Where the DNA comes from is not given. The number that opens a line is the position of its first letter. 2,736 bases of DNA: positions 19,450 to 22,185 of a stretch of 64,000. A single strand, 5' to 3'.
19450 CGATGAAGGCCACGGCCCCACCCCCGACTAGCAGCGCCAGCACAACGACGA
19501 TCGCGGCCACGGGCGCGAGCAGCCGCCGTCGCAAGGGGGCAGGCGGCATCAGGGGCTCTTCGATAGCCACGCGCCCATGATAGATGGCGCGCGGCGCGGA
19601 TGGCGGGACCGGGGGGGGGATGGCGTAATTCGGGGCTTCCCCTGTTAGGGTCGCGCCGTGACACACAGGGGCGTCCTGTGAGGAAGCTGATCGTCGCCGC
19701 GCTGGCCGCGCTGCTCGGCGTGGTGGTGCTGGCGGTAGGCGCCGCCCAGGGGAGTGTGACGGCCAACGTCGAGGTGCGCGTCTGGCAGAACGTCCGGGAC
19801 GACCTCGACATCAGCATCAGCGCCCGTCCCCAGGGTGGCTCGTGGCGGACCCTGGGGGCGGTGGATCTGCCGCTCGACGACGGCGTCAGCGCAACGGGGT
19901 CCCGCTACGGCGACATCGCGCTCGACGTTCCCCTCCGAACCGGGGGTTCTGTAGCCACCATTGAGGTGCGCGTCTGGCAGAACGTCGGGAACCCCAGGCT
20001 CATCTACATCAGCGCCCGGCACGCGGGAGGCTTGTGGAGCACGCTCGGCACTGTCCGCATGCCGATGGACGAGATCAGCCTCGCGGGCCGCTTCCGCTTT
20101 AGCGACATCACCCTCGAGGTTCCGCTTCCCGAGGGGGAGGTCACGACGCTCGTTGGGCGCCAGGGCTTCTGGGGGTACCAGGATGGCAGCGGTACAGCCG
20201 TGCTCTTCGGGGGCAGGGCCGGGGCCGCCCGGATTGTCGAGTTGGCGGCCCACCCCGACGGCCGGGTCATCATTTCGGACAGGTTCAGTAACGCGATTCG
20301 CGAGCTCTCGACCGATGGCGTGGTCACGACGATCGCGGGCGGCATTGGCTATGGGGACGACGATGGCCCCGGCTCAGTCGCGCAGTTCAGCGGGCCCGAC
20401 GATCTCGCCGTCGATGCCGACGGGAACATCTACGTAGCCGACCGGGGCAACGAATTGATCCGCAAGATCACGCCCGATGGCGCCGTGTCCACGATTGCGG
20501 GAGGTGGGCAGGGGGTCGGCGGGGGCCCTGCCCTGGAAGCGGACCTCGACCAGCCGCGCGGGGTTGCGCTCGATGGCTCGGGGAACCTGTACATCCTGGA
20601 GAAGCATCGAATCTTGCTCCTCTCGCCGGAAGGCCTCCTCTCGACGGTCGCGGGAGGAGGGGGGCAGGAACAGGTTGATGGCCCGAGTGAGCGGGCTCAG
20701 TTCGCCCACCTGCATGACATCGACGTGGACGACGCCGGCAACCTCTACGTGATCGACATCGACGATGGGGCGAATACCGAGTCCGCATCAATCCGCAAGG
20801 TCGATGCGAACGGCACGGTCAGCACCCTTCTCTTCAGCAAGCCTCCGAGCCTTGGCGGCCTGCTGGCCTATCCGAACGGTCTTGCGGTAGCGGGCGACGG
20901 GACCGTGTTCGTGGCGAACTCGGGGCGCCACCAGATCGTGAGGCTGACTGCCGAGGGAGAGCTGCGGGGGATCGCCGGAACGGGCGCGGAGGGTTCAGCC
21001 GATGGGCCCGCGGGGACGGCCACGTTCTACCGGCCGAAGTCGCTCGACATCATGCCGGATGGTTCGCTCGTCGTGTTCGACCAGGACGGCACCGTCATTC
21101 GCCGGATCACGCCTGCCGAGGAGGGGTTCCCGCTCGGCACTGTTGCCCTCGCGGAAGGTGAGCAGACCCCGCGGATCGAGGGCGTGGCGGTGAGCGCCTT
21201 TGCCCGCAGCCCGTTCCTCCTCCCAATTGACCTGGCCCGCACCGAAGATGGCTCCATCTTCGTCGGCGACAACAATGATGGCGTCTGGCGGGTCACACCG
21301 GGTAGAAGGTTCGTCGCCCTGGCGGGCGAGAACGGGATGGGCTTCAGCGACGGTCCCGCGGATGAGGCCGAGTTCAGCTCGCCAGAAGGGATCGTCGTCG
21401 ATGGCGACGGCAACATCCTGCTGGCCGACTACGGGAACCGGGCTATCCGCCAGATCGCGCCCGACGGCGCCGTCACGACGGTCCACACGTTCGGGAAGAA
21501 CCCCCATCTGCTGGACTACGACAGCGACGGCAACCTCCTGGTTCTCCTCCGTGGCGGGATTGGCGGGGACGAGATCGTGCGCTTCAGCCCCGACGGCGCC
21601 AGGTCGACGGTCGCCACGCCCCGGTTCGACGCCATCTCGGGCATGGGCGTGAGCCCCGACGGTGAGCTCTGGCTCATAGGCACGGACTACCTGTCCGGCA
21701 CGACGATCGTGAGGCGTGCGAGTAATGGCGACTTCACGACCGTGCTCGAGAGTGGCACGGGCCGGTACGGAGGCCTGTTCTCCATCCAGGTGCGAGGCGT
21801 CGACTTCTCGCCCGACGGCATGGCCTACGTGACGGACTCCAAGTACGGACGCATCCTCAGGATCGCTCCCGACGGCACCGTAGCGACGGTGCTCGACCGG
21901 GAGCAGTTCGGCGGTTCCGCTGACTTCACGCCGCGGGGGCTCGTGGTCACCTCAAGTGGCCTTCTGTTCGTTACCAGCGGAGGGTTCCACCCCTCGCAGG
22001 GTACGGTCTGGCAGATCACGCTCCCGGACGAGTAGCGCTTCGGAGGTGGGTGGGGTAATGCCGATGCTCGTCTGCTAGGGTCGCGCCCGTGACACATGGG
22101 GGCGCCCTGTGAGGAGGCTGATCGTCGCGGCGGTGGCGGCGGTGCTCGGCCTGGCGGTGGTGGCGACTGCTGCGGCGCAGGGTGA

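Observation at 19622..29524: Head-to-tail array of four diverged paralogues encoding secreted 'double VRVWQ module + NHL beta-propeller' proteins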

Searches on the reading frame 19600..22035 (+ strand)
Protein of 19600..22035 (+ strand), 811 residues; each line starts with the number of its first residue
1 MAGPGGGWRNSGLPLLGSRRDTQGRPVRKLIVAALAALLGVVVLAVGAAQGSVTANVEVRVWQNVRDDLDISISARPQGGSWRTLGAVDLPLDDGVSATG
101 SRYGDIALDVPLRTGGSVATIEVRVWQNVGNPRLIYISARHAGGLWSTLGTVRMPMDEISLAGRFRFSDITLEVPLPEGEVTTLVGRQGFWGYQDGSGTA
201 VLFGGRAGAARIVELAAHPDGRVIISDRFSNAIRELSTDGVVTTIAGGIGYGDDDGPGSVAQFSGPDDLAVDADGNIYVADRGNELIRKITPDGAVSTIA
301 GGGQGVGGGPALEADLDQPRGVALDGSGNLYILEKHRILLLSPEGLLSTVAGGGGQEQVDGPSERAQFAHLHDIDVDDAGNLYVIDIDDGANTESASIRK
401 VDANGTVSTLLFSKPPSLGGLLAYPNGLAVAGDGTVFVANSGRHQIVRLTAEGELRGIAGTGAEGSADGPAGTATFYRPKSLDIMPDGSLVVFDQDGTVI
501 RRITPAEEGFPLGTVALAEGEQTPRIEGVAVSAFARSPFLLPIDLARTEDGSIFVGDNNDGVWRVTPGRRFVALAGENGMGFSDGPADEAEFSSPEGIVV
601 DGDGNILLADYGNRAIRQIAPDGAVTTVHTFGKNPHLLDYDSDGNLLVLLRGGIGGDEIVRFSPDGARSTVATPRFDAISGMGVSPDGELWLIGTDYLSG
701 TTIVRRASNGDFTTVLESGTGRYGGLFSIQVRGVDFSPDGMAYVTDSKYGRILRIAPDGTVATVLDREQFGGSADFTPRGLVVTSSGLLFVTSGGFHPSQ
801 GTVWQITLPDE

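Call 3: search_protein_families(library=pfam, proteins=[window:19600-22035:+], max_evalue=0.01)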
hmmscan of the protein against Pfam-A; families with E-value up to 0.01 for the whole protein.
window:19600-22035:+ (811 aa): 10 families
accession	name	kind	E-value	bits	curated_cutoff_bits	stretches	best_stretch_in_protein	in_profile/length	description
PF01436.27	NHL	-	1.8e-31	107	20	3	263-288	1-26/28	NHL repeat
PF25021.1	TEN_NHL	-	4.9e-30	105.1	27.1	3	308-353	133-178/357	Teneurin NHL domain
PF08450.18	SGL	-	3.2e-17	63.4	26.3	0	263-297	182-217/246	SMP-30/Gluconolactonase/LRE-like region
PF24684.1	Vgb_lyase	-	5.2e-11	42.3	50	1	593-763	13-173/290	Virginiamycin B lyase family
PF22701.2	Mala_s_1-like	-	8.9e-09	35.8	27.5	0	264-302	88-127/195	Mal s 1 allergenic protein-like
PF13449.12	Phytase-like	-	6e-08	33.4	27.6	0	592-629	67-104/284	Esterase-like activity of phytase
PF06739.17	SBBP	-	1.7e-05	25.1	20.5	0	316-332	12-28/38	Beta-propeller repeat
PF05787.19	PhoX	-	3.7e-05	23.5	24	0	260-302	425-470/515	Alkaline phosphatase PhoX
PF20067.5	SSL_N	-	0.00045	20.5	18.9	0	264-282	21-39/46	Strictosidine synthase-like, N-terminal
PF06977.17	SdiA-regulated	-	0.0021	17.7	21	0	310-333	216-239/249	SdiA-regulated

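Call 4: search_protein_families(library=ncbifam, proteins=[window:19600-22035:+], max_evalue=0.01)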
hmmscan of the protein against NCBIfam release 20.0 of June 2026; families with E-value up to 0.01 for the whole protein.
window:19600-22035:+ (811 aa): 5 families
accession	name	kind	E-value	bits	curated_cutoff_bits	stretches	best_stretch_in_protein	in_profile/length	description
NF033206.1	ScyE_fam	subfamily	1.6e-27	96.9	80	4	368-444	252-323/333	ScyD/ScyE family protein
NF035926.1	scyF_NHL_VPEP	equivalog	9.8e-16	57.9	350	1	223-387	116-265/376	scytonemin biosynthesis PEP-CTERM protein ScyF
NF047780.1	LIC12708_fam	subfamily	0.00087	18.2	150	0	220-385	66-198/391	LIC_12708 family protein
TIGR03054.2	photo_alph_chp1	equivalog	0.0011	19.3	55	0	485-517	50-83/138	photosynthetic complex assembly protein PuhC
TIGR02604.1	Piru_Ver_Nterm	subfamily_domain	0.0018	17.7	122.2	0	433-494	281-338/367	PVC-type heme-binding CxxCH protein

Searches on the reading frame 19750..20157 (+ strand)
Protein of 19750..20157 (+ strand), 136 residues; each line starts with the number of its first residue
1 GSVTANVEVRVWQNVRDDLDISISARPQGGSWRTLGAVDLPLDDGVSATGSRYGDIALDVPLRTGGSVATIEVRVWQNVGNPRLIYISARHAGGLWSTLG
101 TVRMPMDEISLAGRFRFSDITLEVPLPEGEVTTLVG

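Call 7: search_protein_families(library=pfam, proteins=[window:19750-20157:+], max_evalue=10)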
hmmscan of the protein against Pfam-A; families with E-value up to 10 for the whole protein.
seq(136 aa): 1 family
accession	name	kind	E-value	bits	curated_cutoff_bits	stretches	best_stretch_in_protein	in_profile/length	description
PF03423.18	CBM_25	-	0.045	14.5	27.3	1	85-110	20-45/106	Carbohydrate binding domain (family 25)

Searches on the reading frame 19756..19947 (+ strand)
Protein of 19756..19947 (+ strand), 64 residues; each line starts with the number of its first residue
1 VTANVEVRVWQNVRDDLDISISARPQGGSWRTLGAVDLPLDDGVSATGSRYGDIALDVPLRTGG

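Call 14: search_solved_structures(query=A2, max_evalue=10, show_alignments=2)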
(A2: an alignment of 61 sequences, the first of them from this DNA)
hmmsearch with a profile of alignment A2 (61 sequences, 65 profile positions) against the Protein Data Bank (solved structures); distinct sequences matched with E-value up to 10: 15.
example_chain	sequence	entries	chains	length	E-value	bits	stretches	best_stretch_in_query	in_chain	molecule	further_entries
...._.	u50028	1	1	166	0.35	13.8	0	18-46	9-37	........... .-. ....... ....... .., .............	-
2o01_4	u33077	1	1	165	0.44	13.4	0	18-46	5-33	PSI light-harvesting antenna chlorophyll a/b-binding protein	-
4rku_4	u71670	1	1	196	0.6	13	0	18-46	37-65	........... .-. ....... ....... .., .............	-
4xk8_4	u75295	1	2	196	0.61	13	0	18-46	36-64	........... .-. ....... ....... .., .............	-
5l8r_4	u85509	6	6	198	0.71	12.8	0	18-46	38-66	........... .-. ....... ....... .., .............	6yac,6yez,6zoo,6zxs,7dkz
5zji_4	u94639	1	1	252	0.84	12.5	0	17-39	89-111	Chlorophyll a-b binding protein, chloroplastic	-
2wsc_4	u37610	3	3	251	0.92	12.4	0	18-46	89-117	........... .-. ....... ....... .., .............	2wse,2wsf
4y28_4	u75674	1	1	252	0.93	12.4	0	18-46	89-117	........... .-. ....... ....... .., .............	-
9grx_x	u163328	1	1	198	0.99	12.3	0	18-46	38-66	Chlorophyll a-b binding protein, chloroplastic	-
9gc2_4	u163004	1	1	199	0.99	12.3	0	18-44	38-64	Chlorophyll a-b binding protein 4, chloroplastic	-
9gbi_4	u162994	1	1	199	1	12.3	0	18-44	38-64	Chlorophyll a-b binding protein 4, chloroplastic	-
9lut_5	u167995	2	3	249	1.6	11.6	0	17-37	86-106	Chlorophyll a-b binding protein, chloroplastic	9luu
9xj1_4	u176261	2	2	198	1.7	11.6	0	18-42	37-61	Chlorophyll a-b binding protein, chloroplastic | Chlorophyll A-B binding protein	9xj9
7wfd_A4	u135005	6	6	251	1.8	11.5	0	18-43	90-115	Chlorophyll a-b binding protein 4, chloroplastic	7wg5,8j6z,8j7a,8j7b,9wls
7ewk_4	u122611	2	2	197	2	11.3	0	5-18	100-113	Chlorophyll a-b binding protein, chloroplastic | Chlorophyll a-b binding protein Lhca4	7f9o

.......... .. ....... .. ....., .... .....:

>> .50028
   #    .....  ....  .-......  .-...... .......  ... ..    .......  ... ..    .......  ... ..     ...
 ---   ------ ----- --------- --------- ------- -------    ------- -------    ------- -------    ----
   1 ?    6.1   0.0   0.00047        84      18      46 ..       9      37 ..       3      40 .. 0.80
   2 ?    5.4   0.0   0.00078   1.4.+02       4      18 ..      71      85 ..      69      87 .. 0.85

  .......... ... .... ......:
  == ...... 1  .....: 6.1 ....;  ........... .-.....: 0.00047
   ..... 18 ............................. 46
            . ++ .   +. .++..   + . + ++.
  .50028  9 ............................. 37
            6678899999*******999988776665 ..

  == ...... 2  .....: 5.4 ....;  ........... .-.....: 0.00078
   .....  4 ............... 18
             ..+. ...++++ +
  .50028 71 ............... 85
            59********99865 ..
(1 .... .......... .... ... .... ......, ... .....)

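Call 21: search_protein_representatives(alignment_id=A2)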
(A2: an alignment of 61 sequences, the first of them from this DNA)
Query: 61 sequences, 65 profile positions. Proteins with E-value up to 0.001 (for the whole library): 652; up to 1e-10: 481; up to 1e-30: 152. The best 150 are listed.
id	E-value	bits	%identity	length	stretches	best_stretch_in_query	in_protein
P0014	2.3e-65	232.2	-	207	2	2-62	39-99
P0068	5.8e-65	230.9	-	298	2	2-63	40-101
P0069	9.7e-65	230.2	-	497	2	2-63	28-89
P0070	1.7e-64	229.4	-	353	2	2-61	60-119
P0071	1.7e-64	229.4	-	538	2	2-63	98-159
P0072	3.1e-64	228.6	-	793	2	2-63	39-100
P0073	4.4e-64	228.1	-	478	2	2-62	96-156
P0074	2.1e-63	225.9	-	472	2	2-62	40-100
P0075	4.3e-63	224.9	-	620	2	3-64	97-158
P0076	6.6e-63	224.3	-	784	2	2-64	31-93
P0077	6.6e-63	224.3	-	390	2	2-63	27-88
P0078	2.2e-62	222.6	-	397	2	2-61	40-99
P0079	8.3e-61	217.6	-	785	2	2-63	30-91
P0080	3.0e-60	215.8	-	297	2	2-63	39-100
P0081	6.9e-60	214.7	-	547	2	2-63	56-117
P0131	7.1e-50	182.6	-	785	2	2-64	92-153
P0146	5.0e-44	163.9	-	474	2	3-62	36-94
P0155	1.2e-41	156.2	-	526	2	3-63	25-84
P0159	4.0e-41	154.5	-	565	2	3-63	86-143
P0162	7.3e-40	150.5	-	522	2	3-64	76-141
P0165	5.4e-39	147.7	-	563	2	2-63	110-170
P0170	2.5e-38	145.6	-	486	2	3-61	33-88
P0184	1.4e-34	133.6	-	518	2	3-58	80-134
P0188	3.9e-34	132.2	-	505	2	5-58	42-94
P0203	3.4e-31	122.8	-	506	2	2-57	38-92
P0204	4.1e-31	122.5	-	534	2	2-64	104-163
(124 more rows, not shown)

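Call 28: search_protein_families(library=pfam, alignment_id=A4, max_evalue=0.00001)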
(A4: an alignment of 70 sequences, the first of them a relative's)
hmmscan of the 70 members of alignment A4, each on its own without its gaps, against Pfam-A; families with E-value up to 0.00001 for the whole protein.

A. member 1, P0068 (298 aa): 0 families

B. families by the number of members that match (of 70 scanned): 31 families (the first 25 are shown)
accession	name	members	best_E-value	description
PF25021.1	TEN_NHL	22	2.2e-42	Teneurin NHL domain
PF01436.27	NHL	21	1.2e-52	NHL repeat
PF08450.18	SGL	17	2e-21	SMP-30/Gluconolactonase/LRE-like region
PF24684.1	Vgb_lyase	14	5e-18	Virginiamycin B lyase family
PF13365.12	Trypsin_2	11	2.2e-24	Trypsin-like peptidase domain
PF00089.32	Trypsin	10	2e-12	Trypsin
PF22701.2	Mala_s_1-like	10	4.8e-09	Mal s 1 allergenic protein-like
PF13449.12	Phytase-like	9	7.1e-19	Esterase-like activity of phytase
PF12799.13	LRR_4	6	8.6e-39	Leucine Rich repeats (2 copies)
PF00560.39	LRR_1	5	2.8e-54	Leucine Rich Repeat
PF13855.12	LRR_8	5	1.9e-34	Leucine rich repeat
PF23598.1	LRR_14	5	6.3e-27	Leucine-rich repeat region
PF05787.19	PhoX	4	1.8e-10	Alkaline phosphatase PhoX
PF06739.17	SBBP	3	1e-07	Beta-propeller repeat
PF13540.12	RCC1_2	2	6.2e-53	Regulator of chromosome condensation (RCC1) repeat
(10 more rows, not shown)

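Call 33: find_encoding_contigs(protein=P0131, flank=10000, max_places=3)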
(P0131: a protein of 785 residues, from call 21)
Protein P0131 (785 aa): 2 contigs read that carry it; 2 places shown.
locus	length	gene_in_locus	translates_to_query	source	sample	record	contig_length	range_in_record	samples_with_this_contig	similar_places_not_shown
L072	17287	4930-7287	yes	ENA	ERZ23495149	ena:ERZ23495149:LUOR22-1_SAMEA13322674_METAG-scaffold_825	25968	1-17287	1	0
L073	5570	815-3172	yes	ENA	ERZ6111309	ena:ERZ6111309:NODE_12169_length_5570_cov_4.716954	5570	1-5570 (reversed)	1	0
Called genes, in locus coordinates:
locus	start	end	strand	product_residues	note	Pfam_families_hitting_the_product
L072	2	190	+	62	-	?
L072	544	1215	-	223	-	-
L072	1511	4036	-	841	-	-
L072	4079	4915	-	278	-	-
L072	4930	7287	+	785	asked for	PF01436:NHL (faint), PF13449:Phytase-like (faint), PF24684:Vgb_lyase (faint), PF25021:TEN_NHL (faint), PF06739:SBBP (faint), PF08450:SGL (faint)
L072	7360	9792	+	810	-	PF13449:Phytase-like (faint), PF05787:PhoX (faint), PF08450:SGL (faint), PF25021:TEN_NHL (faint), PF01436:NHL, PF24684:Vgb_lyase (weak)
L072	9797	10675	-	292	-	PF00106:adh_short, PF08659:KR, PF13561:adh_short_C2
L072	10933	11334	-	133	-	PF03625:DUF302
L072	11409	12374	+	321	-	PF01551:Peptidase_M23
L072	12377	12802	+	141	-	-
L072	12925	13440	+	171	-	PF01209:Ubie_methyltran (weak), PF13489:Methyltransf_23, PF08241:Methyltransf_11, PF08242:Methyltransf_12 (faint), PF13649:Methyltransf_25 (weak)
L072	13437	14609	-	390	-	PF01168:Ala_racemase_N, PF00842:Ala_racemase_C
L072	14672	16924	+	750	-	PF13174:TPR_6 (faint), PF13181:TPR_8 (faint), PF01464:SLT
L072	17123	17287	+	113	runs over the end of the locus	PF00825:Ribonuclease_P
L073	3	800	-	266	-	?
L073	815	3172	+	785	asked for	PF01436:NHL (faint), PF13449:Phytase-like (faint), PF24684:Vgb_lyase (faint), PF25021:TEN_NHL (faint), PF06739:SBBP (faint), PF08450:SGL (faint)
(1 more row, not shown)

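Call 64: search_protein_families(library=pfam, alignment_id=A7, max_evalue=0.00001)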
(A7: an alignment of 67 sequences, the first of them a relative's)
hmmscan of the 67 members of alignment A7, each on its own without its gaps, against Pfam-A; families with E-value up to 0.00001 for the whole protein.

A. member 1, P0138 (352 aa): 0 families

B. families by the number of members that match (of 67 scanned): 41 families (the first 25 are shown)
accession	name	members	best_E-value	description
PF25021.1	TEN_NHL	10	1.2e-44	Teneurin NHL domain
PF01436.27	NHL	9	1.5e-52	NHL repeat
PF13365.12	Trypsin_2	8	5.8e-24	Trypsin-like peptidase domain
PF08450.18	SGL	8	4.8e-17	SMP-30/Gluconolactonase/LRE-like region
PF24684.1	Vgb_lyase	7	4.2e-20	Virginiamycin B lyase family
PF00560.39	LRR_1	6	1.8e-55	Leucine Rich Repeat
PF22701.2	Mala_s_1-like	6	1.3e-13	Mal s 1 allergenic protein-like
PF00089.32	Trypsin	6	5.6e-13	Trypsin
PF12799.13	LRR_4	5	6.1e-48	Leucine Rich repeats (2 copies)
PF13855.12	LRR_8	5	9.1e-41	Leucine rich repeat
PF23598.1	LRR_14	5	1.7e-38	Leucine-rich repeat region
PF13540.12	RCC1_2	4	8.7e-48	Regulator of chromosome condensation (RCC1) repeat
PF13205.12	Big_5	4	5.2e-37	Bacterial Ig-like domain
PF25390.1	WD40_RLD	4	1.2e-25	RCC1-like domain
PF13449.12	Phytase-like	4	3e-11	Esterase-like activity of phytase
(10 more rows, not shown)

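Call 74: search_protein_families(library=pfam, proteins=[P0146, P0155, P0159, P0162, P0165, P0170, P0184, P0188, P0203, P0204], max_evalue=0.00001)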
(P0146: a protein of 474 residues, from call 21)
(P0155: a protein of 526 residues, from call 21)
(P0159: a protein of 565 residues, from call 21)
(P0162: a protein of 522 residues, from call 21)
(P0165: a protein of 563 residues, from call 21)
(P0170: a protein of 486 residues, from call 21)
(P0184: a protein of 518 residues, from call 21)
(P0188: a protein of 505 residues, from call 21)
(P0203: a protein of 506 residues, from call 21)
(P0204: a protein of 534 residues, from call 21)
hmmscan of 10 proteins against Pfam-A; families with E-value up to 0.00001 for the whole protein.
P0146 (474 aa): 0 families

P0155 (526 aa): 0 families

P0159 (565 aa): 2 families
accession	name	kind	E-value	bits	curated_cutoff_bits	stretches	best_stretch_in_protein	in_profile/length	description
PF13365.12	Trypsin_2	-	1.1e-22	81.8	27.6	1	177-313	1-144/144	Trypsin-like peptidase domain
PF00089.32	Trypsin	-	4e-10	40.3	20.6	1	166-324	12-205/220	Trypsin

P0162 (522 aa): 2 families
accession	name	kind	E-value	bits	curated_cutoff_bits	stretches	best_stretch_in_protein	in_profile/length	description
PF13365.12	Trypsin_2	-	2.7e-20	74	27.6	1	186-317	1-144/144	Trypsin-like peptidase domain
PF00089.32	Trypsin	-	1.7e-09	38.3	20.6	1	177-333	16-210/220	Trypsin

P0165 (563 aa): 0 families

P0170 (486 aa): 0 families

P0184 (518 aa): 2 families
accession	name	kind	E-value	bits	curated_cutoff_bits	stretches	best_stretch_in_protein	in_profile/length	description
PF13458.12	Peripla_BP_6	-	1.2e-27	97.9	31.7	1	157-442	23-312/343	Periplasmic binding protein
PF01094.35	ANF_receptor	-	6.7e-25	88.3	25.4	1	158-494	5-348/353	Receptor family ligand binding region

P0188 (505 aa): 1 family
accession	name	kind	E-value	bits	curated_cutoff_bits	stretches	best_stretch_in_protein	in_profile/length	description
PF00933.27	Glyco_hydro_3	-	3.7e-70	237.3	27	1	160-496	2-315/316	Glycosyl hydrolase family 3 N terminal domain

P0203 (506 aa): 0 families

P0204 (534 aa): 2 families
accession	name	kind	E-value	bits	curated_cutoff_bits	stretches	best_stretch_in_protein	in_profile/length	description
PF13365.12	Trypsin_2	-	1.4e-18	68.4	27.6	1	211-342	1-144/144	Trypsin-like peptidase domain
PF00089.32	Trypsin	-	2.2e-11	44.4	20.6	1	203-359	19-211/220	Trypsin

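Call 75: find_encoding_contigs(protein=P0184, flank=8000, max_places=3)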
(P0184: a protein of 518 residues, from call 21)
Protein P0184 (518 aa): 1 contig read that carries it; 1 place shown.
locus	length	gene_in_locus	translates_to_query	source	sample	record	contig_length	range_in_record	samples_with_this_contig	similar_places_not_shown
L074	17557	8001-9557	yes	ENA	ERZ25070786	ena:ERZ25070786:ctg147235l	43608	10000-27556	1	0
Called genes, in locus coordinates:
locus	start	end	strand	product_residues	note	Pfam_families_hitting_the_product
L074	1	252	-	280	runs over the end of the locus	PF01145:Band_7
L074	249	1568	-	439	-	PF25145:NfeD1b_N, PF24961:NfeD_membrane, PF01957:NfeD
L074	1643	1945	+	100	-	PF09932:DUF2164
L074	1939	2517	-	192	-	PF00903:Glyoxalase, PF13669:Glyoxalase_4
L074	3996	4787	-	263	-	-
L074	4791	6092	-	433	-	PF00067:p450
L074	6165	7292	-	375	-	PF12006:DUF3500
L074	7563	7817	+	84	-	-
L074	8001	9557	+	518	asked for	PF13433:Peripla_BP_5 (faint), PF13458:Peripla_BP_6, PF01094:ANF_receptor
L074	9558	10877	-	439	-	PF05977:MFS_3, PF07690:MFS_1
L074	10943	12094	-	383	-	PF00067:p450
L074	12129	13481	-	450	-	PF00067:p450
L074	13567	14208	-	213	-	PF14512:TM1586_NiRdase (faint), PF00881:Nitroreductase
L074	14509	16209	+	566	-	PF07969:Amidohydro_3, PF01979:Amidohydro_1 (faint)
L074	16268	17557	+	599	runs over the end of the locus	PF00496:SBP_bac_5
